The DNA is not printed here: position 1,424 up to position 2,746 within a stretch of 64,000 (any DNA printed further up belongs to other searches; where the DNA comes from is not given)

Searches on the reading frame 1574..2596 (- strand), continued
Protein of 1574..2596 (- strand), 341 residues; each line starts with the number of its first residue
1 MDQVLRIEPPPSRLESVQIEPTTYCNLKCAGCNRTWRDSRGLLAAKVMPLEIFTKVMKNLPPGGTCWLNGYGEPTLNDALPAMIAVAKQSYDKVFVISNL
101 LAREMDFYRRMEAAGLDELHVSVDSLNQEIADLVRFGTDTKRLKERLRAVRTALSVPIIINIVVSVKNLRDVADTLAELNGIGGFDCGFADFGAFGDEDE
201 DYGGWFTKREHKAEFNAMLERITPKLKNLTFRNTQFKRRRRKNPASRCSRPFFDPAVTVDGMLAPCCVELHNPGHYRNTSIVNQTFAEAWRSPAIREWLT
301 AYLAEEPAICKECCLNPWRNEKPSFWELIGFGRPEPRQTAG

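Call 44: find_encoding_contigs(protein=P0002, flank=6000, max_places=2)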
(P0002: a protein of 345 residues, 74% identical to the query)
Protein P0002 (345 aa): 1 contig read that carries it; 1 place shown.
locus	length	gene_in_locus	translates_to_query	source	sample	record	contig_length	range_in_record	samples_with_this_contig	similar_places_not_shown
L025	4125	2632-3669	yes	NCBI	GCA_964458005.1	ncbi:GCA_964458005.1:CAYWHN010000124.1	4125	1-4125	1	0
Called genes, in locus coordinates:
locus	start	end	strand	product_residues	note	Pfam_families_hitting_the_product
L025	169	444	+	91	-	-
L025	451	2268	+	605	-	PF02543:Carbam_trans_N, PF16861:Carbam_trans_C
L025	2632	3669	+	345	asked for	PF04055:Radical_SAM, PF13186:SPASM (weak)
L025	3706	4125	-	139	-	?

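Call 48: search_solved_structures(query=A2, max_evalue=0.01)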
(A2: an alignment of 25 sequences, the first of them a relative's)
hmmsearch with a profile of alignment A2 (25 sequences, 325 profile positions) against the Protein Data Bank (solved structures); distinct sequences matched with E-value up to 0.01: 25.
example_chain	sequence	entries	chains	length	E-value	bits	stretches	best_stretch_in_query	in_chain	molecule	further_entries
6efn_A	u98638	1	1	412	2.2e-16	63.2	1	18-267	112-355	Sporulation killing factor maturation protein SkfB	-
7tol_A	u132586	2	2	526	3.1e-12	49.6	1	18-131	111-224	glycerol dibiphytanyl glycerol tetraether - macrocyclic archaeol synthase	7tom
6c8v_A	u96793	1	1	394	3.6e-12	49.4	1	19-311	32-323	Coenzyme PQQ synthesis protein E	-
4m7t_A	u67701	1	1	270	1.6e-10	43.9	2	240-315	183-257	BtrN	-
4m7s_A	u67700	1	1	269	2.3e-10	43.5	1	240-315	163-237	BtrN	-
1tv7_A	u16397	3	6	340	1.9e-08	37.2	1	15-218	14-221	Molybdenum cofactor biosynthesis protein A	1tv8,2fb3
2fb2_A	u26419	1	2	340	2e-08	37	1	15-218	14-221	Molybdenum cofactor biosynthesis protein A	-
9dfu_A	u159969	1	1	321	4.4e-08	35.9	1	17-182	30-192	Radical SAM core domain-containing protein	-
9dfn_A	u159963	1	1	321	8.1e-08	35.1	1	21-182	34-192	Radical SAM core domain-containing protein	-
7n7h_A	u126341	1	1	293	1.8e-07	33.9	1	17-200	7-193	VIPERIN-LIKE ENZYME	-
5vsl_A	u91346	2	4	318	2e-07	33.8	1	16-218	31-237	Radical S-adenosyl methionine domain-containing protein 2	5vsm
6b4c_A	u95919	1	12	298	3.2e-07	33.1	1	67-184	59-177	Viperin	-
9dgw_A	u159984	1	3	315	3.6e-07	33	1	67-184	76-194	Radical SAM core domain-containing protein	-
7n7i_A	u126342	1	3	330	4.1e-07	32.7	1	67-184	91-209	Viperin-like enzyme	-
6q2p_A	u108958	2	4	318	4.4e-07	32.7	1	16-205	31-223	Radical S-adenosyl methionine domain-containing protein 2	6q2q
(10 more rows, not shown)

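Call 54: search_protein_families(library=pfam, proteins=[L006:9204-10319:-, L004:9217-10362:-, L022:3081-3776:+, L022:3788-4750:-, L003:6927-7892:-, L006:6943-7956:+], max_evalue=0.05)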
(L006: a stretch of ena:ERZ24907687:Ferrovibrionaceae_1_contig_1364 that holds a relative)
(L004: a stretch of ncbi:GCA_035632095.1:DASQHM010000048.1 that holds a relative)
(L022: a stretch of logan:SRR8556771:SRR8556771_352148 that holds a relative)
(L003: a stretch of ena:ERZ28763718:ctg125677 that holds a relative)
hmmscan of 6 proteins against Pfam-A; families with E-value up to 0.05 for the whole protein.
L006:9204-10319:- (371 aa): 2 families
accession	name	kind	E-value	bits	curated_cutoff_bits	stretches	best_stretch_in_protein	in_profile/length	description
PF13472.12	Lipase_GDSL_2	-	1.5e-05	26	32.9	1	109-350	1-177/178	GDSL-like Lipase/Acylhydrolase family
PF00657.28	Lipase_GDSL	-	0.028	15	23.6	0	327-356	177-208/208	GDSL-like Lipase/Acylhydrolase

L004:9217-10362:- (381 aa): 2 families
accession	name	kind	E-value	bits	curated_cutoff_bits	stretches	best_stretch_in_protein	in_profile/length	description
PF13472.12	Lipase_GDSL_2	-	1e-06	29.8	32.9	1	118-289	2-123/178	GDSL-like Lipase/Acylhydrolase family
PF00657.28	Lipase_GDSL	-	1.9e-05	25.3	23.6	1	115-365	1-208/208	GDSL-like Lipase/Acylhydrolase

L022:3081-3776:+ (231 aa): 1 family
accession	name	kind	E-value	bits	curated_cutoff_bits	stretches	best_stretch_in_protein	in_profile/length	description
PF13578.12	Methyltransf_24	-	9.8e-05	23.6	26.3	1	76-167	2-104/105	Methyltransferase domain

L022:3788-4750:- (320 aa): 0 families

L003:6927-7892:- (321 aa): 2 families
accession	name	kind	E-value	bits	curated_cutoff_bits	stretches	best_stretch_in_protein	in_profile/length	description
PF03071.21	GNT-I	-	0.0082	15.4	25.4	1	91-171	183-269/434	GNT-I family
PF00535.33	Glycos_transf_2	-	0.03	14.7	23.3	0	12-133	2-114/168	Glycosyl transferase family 2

L006:6943-7956:+ (337 aa): 1 family
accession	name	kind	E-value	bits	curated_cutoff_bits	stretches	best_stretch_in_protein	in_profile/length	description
PF06258.17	Mito_fiss_Elm1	-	5.7e-95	318.4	27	1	16-318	1-304/304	Mitochondrial fission ELM1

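Call 74: search_solved_structures(query=A2, max_evalue=1e-9, show_alignments=5)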
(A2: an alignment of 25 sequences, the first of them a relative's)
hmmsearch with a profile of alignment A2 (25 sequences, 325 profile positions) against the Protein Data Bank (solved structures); distinct sequences matched with E-value up to 1e-9: 5.
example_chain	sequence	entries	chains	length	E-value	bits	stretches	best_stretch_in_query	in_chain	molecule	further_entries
6efn_A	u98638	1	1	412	2.2e-16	63.2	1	18-267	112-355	Sporulation killing factor maturation protein SkfB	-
7tol_A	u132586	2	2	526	3.1e-12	49.6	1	18-131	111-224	glycerol dibiphytanyl glycerol tetraether - macrocyclic archaeol synthase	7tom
6c8v_A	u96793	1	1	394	3.6e-12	49.4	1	19-311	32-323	Coenzyme PQQ synthesis protein E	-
4m7t_A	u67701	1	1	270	1.6e-10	43.9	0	240-315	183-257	BtrN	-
4m7s_A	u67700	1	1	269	2.3e-10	43.5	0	240-315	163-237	BtrN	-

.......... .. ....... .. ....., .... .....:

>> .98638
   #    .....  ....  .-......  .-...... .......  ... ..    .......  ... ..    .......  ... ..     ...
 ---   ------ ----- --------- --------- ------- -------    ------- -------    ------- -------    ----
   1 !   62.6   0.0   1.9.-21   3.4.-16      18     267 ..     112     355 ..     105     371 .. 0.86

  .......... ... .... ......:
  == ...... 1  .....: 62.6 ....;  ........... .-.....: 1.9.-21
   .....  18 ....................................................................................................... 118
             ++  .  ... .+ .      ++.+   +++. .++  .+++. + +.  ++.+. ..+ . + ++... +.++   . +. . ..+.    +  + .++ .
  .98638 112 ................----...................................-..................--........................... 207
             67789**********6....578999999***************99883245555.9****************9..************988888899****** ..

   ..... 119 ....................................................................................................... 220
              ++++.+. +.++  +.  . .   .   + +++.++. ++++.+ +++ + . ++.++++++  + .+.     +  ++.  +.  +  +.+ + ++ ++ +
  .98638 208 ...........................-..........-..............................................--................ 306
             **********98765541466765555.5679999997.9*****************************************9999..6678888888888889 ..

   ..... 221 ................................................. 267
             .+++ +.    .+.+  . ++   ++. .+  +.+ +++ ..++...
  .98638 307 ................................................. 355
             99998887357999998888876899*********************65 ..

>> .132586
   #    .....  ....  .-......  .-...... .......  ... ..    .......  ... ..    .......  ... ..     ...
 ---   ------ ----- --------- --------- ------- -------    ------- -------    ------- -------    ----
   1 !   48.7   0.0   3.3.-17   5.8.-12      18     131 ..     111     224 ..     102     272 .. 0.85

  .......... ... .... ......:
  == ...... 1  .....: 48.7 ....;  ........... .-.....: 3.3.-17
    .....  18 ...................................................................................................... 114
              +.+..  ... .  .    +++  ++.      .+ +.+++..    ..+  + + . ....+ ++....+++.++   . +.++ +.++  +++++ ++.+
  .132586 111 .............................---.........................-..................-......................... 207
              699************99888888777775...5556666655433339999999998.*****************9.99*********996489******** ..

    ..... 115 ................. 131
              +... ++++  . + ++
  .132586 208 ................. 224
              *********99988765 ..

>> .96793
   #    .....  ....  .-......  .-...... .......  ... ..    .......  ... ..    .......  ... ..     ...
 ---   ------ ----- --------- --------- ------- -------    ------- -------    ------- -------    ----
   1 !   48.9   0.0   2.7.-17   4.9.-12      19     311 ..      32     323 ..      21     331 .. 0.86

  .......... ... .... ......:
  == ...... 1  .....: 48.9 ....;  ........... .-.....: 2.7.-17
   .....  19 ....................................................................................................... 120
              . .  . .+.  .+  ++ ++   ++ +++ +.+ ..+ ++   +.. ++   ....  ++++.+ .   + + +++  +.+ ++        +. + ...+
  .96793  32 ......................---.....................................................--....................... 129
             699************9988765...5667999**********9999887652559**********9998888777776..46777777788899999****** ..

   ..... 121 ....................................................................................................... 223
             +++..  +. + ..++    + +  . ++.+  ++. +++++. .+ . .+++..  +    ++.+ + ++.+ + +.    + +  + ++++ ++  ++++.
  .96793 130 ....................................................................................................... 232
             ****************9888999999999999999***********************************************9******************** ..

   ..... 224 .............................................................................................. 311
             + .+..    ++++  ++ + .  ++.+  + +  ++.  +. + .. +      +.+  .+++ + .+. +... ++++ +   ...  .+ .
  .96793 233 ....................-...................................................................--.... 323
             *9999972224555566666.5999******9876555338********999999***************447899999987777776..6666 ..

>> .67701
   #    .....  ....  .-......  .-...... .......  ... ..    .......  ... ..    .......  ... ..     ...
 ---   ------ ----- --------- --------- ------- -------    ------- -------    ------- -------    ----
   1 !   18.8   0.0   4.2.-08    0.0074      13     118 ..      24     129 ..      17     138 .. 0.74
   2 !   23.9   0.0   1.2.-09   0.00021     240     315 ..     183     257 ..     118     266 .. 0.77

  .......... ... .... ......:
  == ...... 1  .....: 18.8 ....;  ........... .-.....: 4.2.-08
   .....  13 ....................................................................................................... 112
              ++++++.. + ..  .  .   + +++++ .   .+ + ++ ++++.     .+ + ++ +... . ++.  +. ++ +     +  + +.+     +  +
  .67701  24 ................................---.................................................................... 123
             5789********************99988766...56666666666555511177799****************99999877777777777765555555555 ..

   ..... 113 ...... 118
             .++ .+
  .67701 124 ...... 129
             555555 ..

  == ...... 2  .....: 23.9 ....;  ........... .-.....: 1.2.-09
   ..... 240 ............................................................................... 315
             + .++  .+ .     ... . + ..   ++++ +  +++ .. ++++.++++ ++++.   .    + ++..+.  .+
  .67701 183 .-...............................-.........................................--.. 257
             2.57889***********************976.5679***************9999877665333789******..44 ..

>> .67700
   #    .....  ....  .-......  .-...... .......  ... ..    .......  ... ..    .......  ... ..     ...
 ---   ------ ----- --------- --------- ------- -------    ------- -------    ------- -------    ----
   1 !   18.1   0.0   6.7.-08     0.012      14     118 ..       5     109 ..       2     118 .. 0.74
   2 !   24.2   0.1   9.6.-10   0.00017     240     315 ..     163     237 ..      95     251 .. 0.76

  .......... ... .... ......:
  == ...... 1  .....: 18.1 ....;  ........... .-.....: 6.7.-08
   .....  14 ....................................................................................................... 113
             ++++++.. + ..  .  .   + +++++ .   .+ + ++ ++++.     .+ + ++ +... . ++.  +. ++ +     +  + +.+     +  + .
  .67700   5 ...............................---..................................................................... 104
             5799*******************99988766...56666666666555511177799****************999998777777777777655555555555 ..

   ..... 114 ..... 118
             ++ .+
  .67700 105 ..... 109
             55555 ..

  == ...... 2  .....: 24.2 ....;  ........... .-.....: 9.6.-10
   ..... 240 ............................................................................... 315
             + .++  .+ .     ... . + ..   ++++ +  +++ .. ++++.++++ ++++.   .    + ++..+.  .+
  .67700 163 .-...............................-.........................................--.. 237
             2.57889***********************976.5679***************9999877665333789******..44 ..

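Call 83: predict_structure(alignment_id=A2)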
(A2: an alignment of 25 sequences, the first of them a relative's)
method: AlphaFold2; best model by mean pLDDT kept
length: 341 residues; sequences in the alignment: 25
mean_pLDDT: 89.2   pTM: 0.87
mean pLDDT of the five models: 89.2, 88.1, 87.5, 87.2, 86.4
residues with pLDDT >= 90: 231; 70-90: 70; 50-70: 31; < 50: 9
segments of 3 or more residues with pLDDT < 50: 333-341
pLDDT, mean of each block of 10 residues (from residue 1): 84 96 94 86 92 98 96 96 99 98 97 99 97 95 98 98 95 98 96 73 84 94 96 80 78 95 90 91 97 95 84 62 64 46 31
secondary structure, 60 per line:
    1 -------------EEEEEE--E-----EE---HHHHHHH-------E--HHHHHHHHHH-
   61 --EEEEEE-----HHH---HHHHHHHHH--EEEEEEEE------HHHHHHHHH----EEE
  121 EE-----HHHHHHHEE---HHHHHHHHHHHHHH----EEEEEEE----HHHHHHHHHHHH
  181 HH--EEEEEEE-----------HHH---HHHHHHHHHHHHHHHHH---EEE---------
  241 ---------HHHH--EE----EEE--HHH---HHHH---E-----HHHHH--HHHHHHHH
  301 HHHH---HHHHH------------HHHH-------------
elements in order: E14-19 H33-39 H50-59 E63-68 H80-88 E91-98 H105-113 E118-122 H128-134 H140-153 E158-164 H169-182 E185-191 H209-225 E229-231 H250-253 E262-264 H273-276 H286-290 H293-304 H308-312 H325-328
